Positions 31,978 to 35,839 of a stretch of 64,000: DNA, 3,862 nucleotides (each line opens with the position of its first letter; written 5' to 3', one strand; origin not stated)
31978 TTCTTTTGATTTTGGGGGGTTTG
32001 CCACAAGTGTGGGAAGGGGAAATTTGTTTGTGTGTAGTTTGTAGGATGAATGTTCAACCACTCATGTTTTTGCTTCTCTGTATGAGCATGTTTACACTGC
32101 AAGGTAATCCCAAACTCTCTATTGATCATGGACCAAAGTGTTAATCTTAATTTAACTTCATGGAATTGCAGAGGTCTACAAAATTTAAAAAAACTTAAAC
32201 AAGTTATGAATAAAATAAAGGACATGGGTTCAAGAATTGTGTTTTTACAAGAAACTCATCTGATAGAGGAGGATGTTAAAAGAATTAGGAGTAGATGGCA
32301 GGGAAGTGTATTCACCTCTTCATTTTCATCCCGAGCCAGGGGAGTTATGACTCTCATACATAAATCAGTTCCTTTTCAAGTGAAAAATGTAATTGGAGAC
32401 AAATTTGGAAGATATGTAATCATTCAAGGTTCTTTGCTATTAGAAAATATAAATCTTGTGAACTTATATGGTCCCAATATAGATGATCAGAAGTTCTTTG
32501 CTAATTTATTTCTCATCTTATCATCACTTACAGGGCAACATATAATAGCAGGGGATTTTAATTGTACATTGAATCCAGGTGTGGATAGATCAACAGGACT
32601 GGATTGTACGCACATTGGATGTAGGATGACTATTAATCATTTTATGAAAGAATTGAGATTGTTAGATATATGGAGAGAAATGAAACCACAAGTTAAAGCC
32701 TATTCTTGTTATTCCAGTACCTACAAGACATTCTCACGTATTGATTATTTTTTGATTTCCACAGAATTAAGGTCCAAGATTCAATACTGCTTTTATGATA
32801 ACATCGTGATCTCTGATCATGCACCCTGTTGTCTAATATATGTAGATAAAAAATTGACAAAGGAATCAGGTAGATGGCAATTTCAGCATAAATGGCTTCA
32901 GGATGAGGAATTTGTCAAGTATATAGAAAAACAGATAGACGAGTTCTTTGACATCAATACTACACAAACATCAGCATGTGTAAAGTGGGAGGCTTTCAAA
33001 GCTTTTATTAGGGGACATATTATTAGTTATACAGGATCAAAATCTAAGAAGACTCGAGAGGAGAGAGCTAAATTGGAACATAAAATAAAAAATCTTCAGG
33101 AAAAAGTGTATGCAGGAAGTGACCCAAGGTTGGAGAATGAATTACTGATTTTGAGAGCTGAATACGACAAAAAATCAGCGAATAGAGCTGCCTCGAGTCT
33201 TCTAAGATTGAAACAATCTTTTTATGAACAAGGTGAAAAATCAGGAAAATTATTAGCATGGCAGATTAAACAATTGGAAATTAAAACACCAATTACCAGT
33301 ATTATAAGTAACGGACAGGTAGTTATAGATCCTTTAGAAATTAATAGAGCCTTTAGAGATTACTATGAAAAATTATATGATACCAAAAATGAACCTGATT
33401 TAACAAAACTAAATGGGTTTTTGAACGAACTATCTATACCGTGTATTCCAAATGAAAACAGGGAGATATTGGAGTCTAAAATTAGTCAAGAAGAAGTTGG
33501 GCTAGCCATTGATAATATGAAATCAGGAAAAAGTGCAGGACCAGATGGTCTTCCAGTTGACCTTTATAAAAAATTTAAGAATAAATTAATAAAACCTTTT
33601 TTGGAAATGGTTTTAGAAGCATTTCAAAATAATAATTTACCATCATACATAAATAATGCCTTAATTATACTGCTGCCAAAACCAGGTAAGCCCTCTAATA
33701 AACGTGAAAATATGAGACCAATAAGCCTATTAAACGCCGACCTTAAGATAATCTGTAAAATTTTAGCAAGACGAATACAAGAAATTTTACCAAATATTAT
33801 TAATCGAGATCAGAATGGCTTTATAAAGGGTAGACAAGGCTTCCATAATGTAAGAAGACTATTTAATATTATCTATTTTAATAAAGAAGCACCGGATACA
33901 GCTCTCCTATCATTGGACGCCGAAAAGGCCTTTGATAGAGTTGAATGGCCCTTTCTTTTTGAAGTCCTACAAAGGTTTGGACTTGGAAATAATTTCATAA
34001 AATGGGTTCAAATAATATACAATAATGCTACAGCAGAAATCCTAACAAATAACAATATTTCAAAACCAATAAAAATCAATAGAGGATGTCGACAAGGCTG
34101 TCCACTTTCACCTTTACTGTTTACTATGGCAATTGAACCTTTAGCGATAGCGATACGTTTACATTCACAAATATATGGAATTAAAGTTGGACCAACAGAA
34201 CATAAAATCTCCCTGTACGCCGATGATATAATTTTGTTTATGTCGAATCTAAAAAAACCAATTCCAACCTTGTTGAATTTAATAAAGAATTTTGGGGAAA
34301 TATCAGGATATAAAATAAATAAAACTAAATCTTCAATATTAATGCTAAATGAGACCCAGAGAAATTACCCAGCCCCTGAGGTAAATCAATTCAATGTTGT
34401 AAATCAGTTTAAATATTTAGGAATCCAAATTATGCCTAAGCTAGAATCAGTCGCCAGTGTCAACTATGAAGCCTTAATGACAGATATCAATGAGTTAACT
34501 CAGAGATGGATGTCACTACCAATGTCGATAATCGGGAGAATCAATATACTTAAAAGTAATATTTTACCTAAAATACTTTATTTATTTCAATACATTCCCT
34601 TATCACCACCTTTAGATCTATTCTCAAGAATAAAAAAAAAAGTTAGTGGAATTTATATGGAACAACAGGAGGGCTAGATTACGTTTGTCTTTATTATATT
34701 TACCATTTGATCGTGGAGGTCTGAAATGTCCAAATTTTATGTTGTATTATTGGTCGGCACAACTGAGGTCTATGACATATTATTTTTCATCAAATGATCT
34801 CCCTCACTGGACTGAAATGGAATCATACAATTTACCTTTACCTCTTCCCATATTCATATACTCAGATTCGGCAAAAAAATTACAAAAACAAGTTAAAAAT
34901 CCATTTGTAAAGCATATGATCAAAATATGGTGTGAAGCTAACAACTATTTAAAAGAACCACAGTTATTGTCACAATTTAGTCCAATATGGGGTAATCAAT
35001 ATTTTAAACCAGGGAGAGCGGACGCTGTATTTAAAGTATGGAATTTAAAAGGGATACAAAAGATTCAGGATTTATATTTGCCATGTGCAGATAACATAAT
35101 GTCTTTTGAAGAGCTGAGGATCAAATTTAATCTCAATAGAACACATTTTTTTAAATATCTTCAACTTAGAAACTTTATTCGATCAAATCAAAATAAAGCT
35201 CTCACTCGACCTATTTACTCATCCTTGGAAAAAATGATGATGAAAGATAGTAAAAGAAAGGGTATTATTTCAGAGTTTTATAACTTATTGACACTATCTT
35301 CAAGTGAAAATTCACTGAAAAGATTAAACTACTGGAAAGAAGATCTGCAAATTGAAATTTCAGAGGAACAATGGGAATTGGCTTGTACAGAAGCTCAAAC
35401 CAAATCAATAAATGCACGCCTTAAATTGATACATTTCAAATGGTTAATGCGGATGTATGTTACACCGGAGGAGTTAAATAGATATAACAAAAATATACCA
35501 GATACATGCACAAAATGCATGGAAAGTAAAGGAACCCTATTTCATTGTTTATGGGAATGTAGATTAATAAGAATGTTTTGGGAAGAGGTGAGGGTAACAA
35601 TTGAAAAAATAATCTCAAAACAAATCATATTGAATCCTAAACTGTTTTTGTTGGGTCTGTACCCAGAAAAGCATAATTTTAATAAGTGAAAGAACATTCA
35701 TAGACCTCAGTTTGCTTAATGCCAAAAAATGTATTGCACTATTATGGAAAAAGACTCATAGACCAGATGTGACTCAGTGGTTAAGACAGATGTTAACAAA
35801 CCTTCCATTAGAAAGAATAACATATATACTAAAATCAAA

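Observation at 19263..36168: Head-to-head inverted pair of near-identical full-length L1 elements with complementary inactivating lesions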

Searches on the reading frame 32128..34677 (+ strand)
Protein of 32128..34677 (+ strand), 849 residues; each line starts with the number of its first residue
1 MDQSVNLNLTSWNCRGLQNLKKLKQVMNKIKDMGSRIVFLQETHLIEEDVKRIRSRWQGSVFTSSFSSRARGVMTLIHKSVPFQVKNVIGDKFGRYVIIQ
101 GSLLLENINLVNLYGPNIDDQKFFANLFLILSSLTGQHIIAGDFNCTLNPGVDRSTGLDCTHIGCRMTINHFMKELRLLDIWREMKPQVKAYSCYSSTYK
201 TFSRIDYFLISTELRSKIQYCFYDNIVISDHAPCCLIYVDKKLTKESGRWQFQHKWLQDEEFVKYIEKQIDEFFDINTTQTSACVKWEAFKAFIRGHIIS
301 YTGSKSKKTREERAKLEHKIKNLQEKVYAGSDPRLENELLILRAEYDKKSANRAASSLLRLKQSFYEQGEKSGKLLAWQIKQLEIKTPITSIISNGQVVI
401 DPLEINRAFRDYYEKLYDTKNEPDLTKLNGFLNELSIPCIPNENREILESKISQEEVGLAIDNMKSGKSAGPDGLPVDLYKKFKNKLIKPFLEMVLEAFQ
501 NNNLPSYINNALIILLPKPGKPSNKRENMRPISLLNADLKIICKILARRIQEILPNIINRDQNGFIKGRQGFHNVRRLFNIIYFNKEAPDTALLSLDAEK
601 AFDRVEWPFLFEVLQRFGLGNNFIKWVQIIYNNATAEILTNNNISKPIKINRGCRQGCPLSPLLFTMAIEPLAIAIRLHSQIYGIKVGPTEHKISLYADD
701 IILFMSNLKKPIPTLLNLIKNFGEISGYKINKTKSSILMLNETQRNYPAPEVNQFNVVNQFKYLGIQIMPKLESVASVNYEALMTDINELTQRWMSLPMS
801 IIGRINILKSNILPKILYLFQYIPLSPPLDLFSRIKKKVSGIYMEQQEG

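Call 7: search_protein_families(library=pfam, proteins=[window:32128-34677:+], max_evalue=0.01)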
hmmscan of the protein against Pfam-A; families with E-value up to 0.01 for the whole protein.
window:32128-34677:+ (849 aa): 4 families
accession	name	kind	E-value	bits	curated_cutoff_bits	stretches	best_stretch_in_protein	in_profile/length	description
PF00078.32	RVT_1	-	3.3e-41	141.7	29.6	1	517-768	2-205/205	Reverse transcriptase (RNA-dependent DNA polymerase)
PF03372.29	Exo_endo_phos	-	1e-09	38.9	24.5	1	11-231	2-225/225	Endonuclease/Exonuclease/phosphatase family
PF11709.13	Mit_ribos_Mrp51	-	0.0018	18.4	27.1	1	239-368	128-237/362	Mitochondrial ribosomal protein subunit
PF14529.12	Exo_endo_phos_2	-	0.005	17.1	27.4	0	108-233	1-115/117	Endonuclease-reverse transcriptase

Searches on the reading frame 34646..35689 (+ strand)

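Call 7: search_protein_families(library=pfam, proteins=[window:34646-35689:+], max_evalue=0.01)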
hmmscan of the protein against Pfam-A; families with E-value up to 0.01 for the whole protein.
window:34646-35689:+ (347 aa): 1 family
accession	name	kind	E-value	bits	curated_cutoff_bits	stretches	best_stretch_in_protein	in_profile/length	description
PF13966.11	zf-RVT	-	0.0034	18.4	27.5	0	254-312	27-85/85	zinc-binding in reverse transcriptase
